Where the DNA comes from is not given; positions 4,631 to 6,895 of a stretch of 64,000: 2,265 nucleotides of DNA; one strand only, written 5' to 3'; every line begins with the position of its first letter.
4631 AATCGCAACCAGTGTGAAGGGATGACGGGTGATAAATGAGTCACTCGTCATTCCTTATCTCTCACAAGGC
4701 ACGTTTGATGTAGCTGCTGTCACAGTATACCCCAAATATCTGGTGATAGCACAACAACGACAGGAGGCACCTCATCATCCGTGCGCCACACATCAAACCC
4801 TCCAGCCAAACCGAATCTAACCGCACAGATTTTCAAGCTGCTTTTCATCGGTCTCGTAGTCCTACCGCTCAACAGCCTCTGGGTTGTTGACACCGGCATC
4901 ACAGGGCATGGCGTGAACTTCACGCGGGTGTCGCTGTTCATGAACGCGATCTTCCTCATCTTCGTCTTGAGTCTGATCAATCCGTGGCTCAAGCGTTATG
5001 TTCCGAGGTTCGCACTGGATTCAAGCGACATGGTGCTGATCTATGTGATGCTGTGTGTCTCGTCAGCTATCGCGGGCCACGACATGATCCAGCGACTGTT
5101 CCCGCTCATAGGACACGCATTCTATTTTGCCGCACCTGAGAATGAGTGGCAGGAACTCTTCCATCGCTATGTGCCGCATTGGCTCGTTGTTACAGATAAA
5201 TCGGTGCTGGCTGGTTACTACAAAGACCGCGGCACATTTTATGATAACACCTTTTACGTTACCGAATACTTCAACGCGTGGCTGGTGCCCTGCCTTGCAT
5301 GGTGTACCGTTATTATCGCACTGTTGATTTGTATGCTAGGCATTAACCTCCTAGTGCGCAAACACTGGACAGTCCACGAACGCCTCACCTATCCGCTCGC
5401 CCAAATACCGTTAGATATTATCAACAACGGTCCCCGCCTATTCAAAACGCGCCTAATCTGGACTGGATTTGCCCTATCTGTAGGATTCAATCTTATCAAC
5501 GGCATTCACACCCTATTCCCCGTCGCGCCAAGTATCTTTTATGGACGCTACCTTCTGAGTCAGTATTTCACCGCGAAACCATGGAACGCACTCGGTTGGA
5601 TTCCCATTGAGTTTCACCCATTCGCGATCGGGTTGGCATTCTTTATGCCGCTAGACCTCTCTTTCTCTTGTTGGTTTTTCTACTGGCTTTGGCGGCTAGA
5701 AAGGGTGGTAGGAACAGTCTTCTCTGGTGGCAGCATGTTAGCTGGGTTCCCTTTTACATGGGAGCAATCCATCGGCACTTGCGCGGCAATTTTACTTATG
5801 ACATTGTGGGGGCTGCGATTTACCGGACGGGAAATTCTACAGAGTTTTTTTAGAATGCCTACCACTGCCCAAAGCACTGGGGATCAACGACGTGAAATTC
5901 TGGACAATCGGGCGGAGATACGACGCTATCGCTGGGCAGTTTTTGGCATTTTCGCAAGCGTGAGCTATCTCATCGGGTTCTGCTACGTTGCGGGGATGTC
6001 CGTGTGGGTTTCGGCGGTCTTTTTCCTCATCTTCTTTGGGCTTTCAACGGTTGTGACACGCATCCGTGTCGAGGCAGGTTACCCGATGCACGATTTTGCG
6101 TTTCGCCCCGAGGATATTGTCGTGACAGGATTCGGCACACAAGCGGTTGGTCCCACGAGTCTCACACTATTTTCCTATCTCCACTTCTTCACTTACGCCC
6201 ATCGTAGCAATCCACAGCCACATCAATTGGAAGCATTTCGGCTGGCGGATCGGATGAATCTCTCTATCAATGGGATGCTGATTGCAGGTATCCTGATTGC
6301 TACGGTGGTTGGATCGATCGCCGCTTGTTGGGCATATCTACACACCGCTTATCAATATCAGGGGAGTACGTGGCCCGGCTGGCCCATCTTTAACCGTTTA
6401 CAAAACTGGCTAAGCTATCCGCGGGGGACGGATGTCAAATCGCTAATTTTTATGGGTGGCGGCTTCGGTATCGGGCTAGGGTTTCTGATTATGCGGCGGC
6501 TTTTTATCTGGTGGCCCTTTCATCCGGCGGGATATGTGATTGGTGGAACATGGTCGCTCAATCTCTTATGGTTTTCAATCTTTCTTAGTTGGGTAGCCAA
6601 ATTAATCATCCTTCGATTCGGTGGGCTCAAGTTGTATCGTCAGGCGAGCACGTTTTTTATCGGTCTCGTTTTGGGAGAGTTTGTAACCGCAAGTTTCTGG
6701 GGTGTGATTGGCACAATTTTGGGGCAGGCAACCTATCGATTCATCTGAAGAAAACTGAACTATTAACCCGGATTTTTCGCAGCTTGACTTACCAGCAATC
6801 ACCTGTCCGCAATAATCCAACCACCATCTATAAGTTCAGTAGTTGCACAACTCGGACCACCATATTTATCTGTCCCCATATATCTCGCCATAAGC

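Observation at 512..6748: Two consecutive PhyH-dioxygenase plus membrane-protein gene pairs suggest a recurring functional module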

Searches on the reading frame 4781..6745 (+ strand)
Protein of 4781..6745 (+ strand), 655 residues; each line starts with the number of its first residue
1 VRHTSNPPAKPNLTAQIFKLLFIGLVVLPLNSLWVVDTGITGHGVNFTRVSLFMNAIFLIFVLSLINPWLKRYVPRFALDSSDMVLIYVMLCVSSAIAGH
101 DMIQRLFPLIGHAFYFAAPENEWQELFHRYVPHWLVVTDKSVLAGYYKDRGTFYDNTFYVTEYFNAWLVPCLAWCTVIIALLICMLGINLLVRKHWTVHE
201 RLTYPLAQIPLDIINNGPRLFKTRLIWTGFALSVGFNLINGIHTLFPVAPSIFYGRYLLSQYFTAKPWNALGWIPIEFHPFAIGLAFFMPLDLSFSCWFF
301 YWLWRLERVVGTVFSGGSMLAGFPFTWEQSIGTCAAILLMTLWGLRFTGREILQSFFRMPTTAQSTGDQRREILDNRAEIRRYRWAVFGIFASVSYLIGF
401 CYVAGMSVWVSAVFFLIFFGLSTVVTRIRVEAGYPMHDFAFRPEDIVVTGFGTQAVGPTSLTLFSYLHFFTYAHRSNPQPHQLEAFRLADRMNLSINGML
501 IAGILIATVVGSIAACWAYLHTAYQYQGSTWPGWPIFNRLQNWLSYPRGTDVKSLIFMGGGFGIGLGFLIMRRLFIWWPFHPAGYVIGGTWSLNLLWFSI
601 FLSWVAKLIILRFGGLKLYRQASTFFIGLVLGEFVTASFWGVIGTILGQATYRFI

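Call 3: search_protein_families(library=pfam, proteins=[window:4781-6745:+], max_evalue=0.01)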
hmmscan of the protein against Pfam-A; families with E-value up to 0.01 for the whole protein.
window:4781-6745:+ (655 aa): 2 families
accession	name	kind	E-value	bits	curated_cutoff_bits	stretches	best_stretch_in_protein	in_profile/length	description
PF20581.3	DUF6785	-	1.9e-143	479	25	1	19-526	3-497/498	Family of unknown function (DUF6785)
PF20580.3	DUF6784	-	2.5e-31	108.3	26.4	1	556-653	2-99/101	Domain of unknown function (DUF6784)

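Call 51: find_related_loci(query=A5, collection=metagenome_contigs, flank=6000)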
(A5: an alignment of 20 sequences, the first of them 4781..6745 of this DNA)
Query A5 (655 aa) in metagenome_contigs; peptide patterns used: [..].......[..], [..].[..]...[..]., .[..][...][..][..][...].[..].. (x = any residue, [..] = any of these).
600 stretches matched a pattern (row limit reached: there are more); 543 encode a relative of the query (tblastn E <= 1e-3); the best 80 are kept; 80 distinct loci.
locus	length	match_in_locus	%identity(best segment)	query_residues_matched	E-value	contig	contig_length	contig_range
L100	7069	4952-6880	66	1-655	0e+0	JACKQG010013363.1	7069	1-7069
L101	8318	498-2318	42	31-655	1e-164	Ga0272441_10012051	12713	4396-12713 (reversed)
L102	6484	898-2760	41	19-655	6e-165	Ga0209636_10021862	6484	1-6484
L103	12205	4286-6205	41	18-655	7e-164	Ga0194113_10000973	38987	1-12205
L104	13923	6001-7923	40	1-654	3e-162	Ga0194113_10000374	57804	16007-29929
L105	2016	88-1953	44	19-655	8e-175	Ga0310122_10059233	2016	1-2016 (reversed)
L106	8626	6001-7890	40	7-655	4e-160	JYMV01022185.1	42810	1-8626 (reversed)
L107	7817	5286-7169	39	7-653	8e-160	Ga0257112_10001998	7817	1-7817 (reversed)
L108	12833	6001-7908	41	5-654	8e-160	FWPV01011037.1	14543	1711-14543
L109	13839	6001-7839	43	18-644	3e-159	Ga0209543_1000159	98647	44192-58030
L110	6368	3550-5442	41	4-655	1e-159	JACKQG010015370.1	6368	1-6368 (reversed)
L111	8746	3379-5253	41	31-654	3e-158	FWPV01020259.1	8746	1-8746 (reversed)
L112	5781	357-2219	41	19-655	8e-160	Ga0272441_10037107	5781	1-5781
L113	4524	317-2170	41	23-654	2e-162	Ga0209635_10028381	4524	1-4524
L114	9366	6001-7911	42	18-654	3e-157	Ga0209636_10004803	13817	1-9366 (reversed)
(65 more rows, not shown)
